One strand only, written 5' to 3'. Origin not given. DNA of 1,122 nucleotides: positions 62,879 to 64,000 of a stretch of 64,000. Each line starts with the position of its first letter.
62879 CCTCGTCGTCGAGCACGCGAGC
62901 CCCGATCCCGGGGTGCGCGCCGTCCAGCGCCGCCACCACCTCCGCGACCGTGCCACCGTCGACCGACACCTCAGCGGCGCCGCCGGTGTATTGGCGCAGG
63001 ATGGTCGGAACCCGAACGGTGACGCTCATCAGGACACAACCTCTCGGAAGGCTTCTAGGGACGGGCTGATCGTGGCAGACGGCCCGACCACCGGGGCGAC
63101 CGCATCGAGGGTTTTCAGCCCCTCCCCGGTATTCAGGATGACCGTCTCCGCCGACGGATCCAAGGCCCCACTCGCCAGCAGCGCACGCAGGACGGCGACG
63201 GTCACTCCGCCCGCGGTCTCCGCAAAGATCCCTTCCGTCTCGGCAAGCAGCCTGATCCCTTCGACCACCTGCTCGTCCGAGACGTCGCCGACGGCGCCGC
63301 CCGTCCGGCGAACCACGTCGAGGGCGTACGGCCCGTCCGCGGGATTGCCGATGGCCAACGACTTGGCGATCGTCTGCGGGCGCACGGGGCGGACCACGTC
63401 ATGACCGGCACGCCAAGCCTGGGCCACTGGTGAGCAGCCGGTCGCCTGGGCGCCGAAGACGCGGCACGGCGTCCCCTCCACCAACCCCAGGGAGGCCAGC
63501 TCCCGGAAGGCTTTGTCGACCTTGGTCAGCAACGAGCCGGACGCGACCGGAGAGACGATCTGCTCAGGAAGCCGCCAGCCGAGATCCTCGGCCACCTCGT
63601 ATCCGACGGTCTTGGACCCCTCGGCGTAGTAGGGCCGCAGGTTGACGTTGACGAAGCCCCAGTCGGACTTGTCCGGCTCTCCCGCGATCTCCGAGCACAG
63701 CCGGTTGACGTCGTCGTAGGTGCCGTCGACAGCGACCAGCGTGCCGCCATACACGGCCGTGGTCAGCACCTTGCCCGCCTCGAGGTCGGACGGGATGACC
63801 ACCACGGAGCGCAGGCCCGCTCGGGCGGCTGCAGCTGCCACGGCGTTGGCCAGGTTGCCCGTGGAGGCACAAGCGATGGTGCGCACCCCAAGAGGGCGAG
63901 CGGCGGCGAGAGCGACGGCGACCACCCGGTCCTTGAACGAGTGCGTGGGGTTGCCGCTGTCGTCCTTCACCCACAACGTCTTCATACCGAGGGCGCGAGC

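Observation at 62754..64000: Thr-synthase-like PLP enzyme translationally coupled to a Gly-Gly sulfur-carrier protein (MetM/MetO-like homocysteine route?)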

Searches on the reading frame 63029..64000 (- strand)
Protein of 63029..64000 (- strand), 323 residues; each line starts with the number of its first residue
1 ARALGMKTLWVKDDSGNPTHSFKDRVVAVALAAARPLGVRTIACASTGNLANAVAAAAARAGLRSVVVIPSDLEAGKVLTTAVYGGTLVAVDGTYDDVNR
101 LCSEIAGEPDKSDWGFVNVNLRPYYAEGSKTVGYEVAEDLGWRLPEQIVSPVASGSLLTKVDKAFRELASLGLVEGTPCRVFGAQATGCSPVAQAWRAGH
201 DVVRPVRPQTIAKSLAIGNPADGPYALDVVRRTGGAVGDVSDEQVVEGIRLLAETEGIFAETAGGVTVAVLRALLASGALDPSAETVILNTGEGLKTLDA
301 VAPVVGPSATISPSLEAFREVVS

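Call 3: search_protein_families(library=pfam, proteins=[window:63029-64000:-], max_evalue=0.01)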
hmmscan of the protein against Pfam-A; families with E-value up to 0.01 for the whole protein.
window:63029-64000:- (323 aa): 1 family
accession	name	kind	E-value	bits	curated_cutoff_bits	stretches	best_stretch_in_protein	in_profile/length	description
PF00291.31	PALP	-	2e-66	224.7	35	1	2-292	18-295/295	Pyridoxal-phosphate dependent enzyme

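Call 4: search_protein_families(library=ncbifam, proteins=[window:63029-64000:-], max_evalue=0.01)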
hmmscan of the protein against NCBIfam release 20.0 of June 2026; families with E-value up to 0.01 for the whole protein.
window:63029-64000:- (323 aa): 37 families (the best 25 are shown)
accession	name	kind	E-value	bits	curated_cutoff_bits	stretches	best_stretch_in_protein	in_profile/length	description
TIGR00260.1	thrC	equivalog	3e-76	256.8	167.1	1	3-298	34-339/340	threonine synthase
NF006050.0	PRK08197.1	equivalog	2.7e-68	230.6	303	1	1-303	90-390/406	threonine synthase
NF004170.0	PRK05638.1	equivalog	3.8e-43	147.7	421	1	8-297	81-358/442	threonine synthase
NF005035.0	PRK06450.1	equivalog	4.2e-37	127.7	301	1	7-297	65-337/338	threonine synthase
NF004996.0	PRK06381.1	equivalog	5.7e-34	117.6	266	1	2-292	26-316/319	threonine synthase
NF006205.0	PRK08329.1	equivalog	4.8e-28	98.1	358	1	8-297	73-346/347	threonine synthase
TIGR01127.1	ilvA_1Cterm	equivalog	1.3e-22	80.4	378.75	1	19-271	27-265/380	threonine ammonia-lyase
NF005600.0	PRK07334.1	equivalog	1.4e-17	63.4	496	1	9-271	45-291/408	threonine ammonia-lyase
NF005454.0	PRK07048.1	equivalog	2.4e-16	59.8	452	1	42-273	76-292/324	threo-3-hydroxy-L-aspartate ammonia-lyase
NF006390.0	PRK08639.1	equivalog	1.9e-15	56.8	421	1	9-273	42-296/418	threonine ammonia-lyase IlvA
NF005680.0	PRK07476.1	equivalog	8.7e-15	54.5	413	1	8-295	39-311/326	hydroxyectoine utilization dehydratase EutB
NF006389.0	PRK08638.1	equivalog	1.3e-14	53.9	453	1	40-273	76-294/333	bifunctional threonine ammonia-lyase/L-serine ammonia-lyase TdcB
TIGR03844.1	cysteate_syn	equivalog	1.8e-14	53.4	324.9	1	10-298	88-383/398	cysteate synthase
NF006455.0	PRK08813.1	equivalog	8.7e-14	51.5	489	1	9-272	50-294/374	threonine dehydratase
NF006094.0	PRK08246.1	subfamily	1.3e-13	51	331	1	6-284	36-291/310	serine/threonine dehydratase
TIGR01136.1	cysKM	subfamily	5.1e-09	35.9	344.15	1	7-162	21-181/299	cysteine synthase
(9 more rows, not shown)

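Call 11: find_homologous_proteins(query=window:63029-64000:-, max_evalue=1e-20)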
Query window:63029-64000:- (323 aa): 8000 proteins with E <= 1e-20 among 8000 candidates; the best 120 are listed.
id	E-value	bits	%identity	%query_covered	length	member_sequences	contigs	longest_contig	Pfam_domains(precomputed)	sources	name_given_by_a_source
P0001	2.1e-202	689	100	100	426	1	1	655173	PF00291.32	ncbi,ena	-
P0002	6.2e-194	661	94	100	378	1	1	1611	PF00291.32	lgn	-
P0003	6.3e-191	651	95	100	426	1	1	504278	PF00291.32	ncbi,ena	-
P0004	2.4e-181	620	88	100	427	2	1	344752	PF00291.32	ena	-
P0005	1.9e-180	617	88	100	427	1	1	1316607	PF00291.32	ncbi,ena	-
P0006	2.9e-178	610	86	100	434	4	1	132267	PF00291.32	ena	-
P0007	1.2e-174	598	86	100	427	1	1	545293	PF00291.32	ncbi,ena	-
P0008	2.3e-168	577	83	99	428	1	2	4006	PF00291.32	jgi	jgi:threonine synthase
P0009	5.2e-168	576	84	99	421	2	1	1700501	PF00291.32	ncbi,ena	-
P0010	2.5e-167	574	83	99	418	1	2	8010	PF00291.32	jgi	jgi:threonine synthase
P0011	2.5e-167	574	83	99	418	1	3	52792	PF00291.32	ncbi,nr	ncbi:MAG: threonine synthase [Candidatus Nanopelagicales bacterium]|nr:threonine synthase [Candidatu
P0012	6.7e-167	573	83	100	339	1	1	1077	PF00291.32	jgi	jgi:threonine synthase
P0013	1.3e-166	572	83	99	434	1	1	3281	PF00291.32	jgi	jgi:threonine synthase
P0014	1.3e-166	572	83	99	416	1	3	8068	PF00291.32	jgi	jgi:threonine synthase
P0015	6.1e-166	569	82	99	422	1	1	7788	PF00291.32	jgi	jgi:threonine synthase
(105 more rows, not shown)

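Call 12: find_encoding_contigs(protein=P0001, flank=10000, max_places=4)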
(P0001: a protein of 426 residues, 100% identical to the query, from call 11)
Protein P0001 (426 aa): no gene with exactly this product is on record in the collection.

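Call 15: find_encoding_contigs(protein=P0003, flank=10000, max_places=3)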
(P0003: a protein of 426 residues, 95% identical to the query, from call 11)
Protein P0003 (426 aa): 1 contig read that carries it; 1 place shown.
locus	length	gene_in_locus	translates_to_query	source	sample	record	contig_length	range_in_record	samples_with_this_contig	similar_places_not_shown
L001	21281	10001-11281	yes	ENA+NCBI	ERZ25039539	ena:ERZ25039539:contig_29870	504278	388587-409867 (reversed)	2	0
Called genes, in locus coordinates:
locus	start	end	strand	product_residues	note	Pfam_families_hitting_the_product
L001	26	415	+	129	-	-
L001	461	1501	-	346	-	PF19974:TCAD9 (faint), PF01636:APH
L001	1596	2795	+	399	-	PF00999:Na_H_Exchanger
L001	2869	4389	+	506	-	PF01839:FG-GAP (faint), PF14312:FG-GAP_2 (faint)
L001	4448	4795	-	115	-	PF05899:Cupin_3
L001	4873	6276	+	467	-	PF10011:DUF2254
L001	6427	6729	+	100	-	PF11662:DUF3263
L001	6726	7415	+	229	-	PF13399:LytR_C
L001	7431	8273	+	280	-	PF02358:Trehalose_PPase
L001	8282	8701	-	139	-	-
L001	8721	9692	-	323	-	PF13641:Glyco_tranf_2_3 (faint), PF00535:Glycos_transf_2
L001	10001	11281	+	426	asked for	PF00291:PALP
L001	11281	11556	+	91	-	PF02597:ThiS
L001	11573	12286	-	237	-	PF00072:Response_reg, PF00196:GerE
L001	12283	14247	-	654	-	PF07730:HisKA_3, PF02518:HATPase_c (weak)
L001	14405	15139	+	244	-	-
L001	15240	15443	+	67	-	PF00313:CSD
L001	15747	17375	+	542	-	PF00118:Cpn60_TCP1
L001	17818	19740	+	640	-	PF03160:Calx-beta (weak), PF17936:Big_6 (faint), PF19077:Big_13 (weak)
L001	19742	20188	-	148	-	PF13622:4HBT_3 (faint), PF03061:4HBT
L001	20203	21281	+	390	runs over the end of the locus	PF00005:ABC_tran, PF13304:AAA_21 (weak), PF08402:TOBE_2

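Call 19: search_solved_structures(query=P0001, max_evalue=1e-10, show_alignments=3)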
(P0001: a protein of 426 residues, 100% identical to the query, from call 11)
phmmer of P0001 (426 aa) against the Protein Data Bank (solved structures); distinct sequences matched with E-value up to 1e-10: 9.
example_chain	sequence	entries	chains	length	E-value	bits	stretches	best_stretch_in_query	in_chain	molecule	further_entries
2zsj_A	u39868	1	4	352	1.8e-52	182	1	71-420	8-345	Threonine synthase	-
6cgq_A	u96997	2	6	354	2e-48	168.7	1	69-404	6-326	Threonine synthase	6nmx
1uim_A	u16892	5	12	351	5.2e-47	164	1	68-403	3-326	Threonine Synthase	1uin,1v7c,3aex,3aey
2d1f_A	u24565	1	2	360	1.1e-43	153.1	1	68-405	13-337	Threonine synthase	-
1e5x_A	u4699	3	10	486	3.1e-30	108.7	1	70-401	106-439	THREONINE SYNTHASE | THREONINE SYNTHASE 1, CHLOROPLASTIC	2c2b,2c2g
1pwe_A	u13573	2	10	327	5.6e-13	51.9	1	103-374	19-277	L-serine dehydratase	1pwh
4h27_A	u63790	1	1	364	8.6e-12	48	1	107-374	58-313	L-serine dehydratase/L-threonine deaminase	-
1v71_A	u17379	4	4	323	1.5e-11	47.2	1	136-377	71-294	Hypothetical protein C320.14 in chromosome III | Uncharacterized protein C320.14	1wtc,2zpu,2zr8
1p5j_A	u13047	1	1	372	3e-11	46.2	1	107-374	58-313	L-serine dehydratase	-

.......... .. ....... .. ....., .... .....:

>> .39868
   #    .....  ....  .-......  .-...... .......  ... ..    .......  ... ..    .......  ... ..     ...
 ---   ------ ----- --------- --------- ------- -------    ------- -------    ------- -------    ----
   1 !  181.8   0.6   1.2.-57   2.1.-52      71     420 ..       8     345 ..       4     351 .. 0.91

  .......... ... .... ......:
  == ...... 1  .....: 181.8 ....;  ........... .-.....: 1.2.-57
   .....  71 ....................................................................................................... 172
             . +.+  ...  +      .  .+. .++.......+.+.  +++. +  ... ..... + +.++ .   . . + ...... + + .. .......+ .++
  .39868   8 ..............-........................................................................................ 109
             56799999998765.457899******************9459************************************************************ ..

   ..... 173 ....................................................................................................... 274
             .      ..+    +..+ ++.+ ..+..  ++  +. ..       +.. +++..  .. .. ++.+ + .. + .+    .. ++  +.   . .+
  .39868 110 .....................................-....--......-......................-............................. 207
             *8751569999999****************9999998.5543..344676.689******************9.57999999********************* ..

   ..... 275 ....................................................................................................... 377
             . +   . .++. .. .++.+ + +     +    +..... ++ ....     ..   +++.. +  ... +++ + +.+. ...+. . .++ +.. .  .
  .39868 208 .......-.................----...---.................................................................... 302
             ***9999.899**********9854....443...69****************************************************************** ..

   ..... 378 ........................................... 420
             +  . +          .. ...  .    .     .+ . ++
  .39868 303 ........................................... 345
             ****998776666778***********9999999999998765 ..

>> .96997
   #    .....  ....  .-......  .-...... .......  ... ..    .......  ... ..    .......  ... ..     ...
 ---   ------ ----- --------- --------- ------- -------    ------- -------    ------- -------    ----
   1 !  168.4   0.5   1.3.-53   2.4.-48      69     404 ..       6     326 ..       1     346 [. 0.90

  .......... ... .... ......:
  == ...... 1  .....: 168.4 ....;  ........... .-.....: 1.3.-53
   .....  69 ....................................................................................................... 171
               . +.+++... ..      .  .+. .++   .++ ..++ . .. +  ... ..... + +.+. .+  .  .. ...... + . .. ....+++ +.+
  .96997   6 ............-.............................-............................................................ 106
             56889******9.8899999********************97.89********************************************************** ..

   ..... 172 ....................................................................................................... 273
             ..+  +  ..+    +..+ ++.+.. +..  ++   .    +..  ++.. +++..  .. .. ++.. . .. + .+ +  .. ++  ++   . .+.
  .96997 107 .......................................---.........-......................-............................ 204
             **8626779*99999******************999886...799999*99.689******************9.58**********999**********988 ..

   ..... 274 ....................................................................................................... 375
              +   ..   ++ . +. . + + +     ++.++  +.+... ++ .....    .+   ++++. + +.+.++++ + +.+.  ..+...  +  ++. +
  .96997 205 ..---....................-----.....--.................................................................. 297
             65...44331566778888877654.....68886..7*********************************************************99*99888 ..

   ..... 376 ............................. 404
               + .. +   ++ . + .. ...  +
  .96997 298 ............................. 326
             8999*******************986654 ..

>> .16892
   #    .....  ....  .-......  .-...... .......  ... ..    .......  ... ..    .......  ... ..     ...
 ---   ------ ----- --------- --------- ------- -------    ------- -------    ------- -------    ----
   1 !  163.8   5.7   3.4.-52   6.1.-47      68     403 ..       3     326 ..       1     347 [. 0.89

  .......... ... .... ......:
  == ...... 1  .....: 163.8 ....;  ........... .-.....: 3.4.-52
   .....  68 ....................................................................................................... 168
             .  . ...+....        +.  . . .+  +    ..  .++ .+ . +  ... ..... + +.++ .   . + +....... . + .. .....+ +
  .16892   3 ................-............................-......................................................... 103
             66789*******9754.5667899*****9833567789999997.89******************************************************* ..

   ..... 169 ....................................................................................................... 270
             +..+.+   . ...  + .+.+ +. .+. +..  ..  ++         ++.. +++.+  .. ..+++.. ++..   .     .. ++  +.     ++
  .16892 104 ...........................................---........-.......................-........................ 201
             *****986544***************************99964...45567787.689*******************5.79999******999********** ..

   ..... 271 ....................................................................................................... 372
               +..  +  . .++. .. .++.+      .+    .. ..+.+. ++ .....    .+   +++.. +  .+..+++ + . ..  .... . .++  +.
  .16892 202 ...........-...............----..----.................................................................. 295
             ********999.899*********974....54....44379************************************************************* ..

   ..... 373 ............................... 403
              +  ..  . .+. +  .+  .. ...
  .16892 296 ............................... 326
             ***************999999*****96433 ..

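Call 32: search_protein_representatives(protein=P0001)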
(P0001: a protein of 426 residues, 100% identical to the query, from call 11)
Query: 426 residues. Proteins with E-value up to 0.001 (for the whole library): 13404; up to 1e-10: 6625; up to 1e-30: 1804. The best 150 are listed.
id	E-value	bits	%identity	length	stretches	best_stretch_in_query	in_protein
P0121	1.3e-148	511.9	61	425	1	19-423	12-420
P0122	1.9e-135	468.6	58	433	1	24-424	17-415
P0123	1.4e-132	459.1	56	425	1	22-424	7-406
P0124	1.0e-130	453.0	73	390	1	86-366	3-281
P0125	1.0e-116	406.8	54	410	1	19-411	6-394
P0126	5.5e-115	401.1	53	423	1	25-425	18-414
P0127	1.5e-113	396.4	49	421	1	18-421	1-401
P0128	1.9e-109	382.9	73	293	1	71-307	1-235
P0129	3.6e-109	382.0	67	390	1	133-405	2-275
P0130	6.3e-107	374.6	46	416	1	18-418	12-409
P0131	6.7e-107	374.5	69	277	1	167-422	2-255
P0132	5.6e-106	371.5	63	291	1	23-311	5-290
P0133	8.3e-104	364.3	45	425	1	22-424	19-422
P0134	5.3e-102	358.4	59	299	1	24-320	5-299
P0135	2.4e-99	349.6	63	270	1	19-271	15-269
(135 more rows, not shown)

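Call 34: find_related_loci(query=A1, collection=genome_contigs, flank=6000)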
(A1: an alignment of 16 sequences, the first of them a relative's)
Query A1 (426 aa) in genome_contigs; peptide patterns used: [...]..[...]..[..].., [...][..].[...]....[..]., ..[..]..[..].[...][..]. (x = any residue, [..] = any of these).
600 stretches matched a pattern (row limit reached: there are more); 597 encode a relative of the query (tblastn E <= 1e-3); the best 80 are kept; 80 distinct loci.
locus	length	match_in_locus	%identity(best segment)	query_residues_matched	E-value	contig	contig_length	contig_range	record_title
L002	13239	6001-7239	76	8-422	0e+0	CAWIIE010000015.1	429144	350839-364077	MAG: uncultured Actinomycetota bacterium isolate MFD05454.bin.2.75 genome assembly, contig: contig_6783, whole genome sh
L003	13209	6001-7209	75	17-423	0e+0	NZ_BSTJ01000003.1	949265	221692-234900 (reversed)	Actinoallomurus iriomotensis strain NBRC 103681 sequence03, whole genome shotgun sequence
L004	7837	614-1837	73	15-423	0e+0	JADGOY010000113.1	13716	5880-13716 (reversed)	MAG: Nakamurella sp. isolate Chersky.9_22 contig-100_643, whole genome shotgun sequence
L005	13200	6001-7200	76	17-421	0e+0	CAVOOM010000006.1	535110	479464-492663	MAG: uncultured Actinomycetota bacterium isolate MFD00032.bin.2.210 genome assembly, contig: contig_17145, whole genome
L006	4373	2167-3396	72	8-422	0e+0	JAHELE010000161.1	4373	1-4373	MAG: Actinomycetes bacterium isolate Ww61 NODE_67886_length_4373_cov_4.163217, whole genome shotgun sequence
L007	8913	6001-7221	76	18-425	0e+0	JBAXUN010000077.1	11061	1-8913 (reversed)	MAG: Actinomycetes bacterium isolate ELA662 MAG662_77, whole genome shotgun sequence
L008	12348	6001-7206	72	17-422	0e+0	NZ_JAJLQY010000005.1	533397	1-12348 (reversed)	Actinocorallia sp. API 0066 5, whole genome shotgun sequence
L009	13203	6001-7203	75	18-422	0e+0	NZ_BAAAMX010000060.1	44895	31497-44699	Actinomadura bangladeshensis strain JCM 13933 sequence060, whole genome shotgun sequence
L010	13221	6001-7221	67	18-426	0e+0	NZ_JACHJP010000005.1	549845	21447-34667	Streptosporangium saharense strain CECT 8840 Ga0436955_05, whole genome shotgun sequence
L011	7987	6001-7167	76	18-410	0e+0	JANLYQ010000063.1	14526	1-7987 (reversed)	MAG: Sporichthyaceae bacterium isolate OTE_14_metabat.278 OTE_14_k141_1466679, whole genome shotgun sequence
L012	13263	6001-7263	69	2-426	0e+0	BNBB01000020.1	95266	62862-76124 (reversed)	Streptosporangium violaceochromogenes JCM 3281 DNA, sequence020, whole genome shotgun sequence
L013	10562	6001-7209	73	17-423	0e+0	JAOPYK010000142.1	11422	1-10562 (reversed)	MAG: Streptosporangiaceae bacterium isolate RYN_225 scaffold_25332, whole genome shotgun sequence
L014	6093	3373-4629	69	2-423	0e+0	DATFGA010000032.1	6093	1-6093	MAG TPA_asm: Nocardioidaceae bacterium isolate SMAG_U8650 k141_1017464, whole genome shotgun sequence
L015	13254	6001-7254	73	1-421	0e+0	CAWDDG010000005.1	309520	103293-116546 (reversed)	MAG: uncultured Actinomycetota bacterium isolate MFD04850.bin.1.275 genome assembly, contig: contig_42858, whole genome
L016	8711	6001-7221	68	18-426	0e+0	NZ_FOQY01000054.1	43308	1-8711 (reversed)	Streptosporangium canum strain CGMCC 4.2126, whole genome shotgun sequence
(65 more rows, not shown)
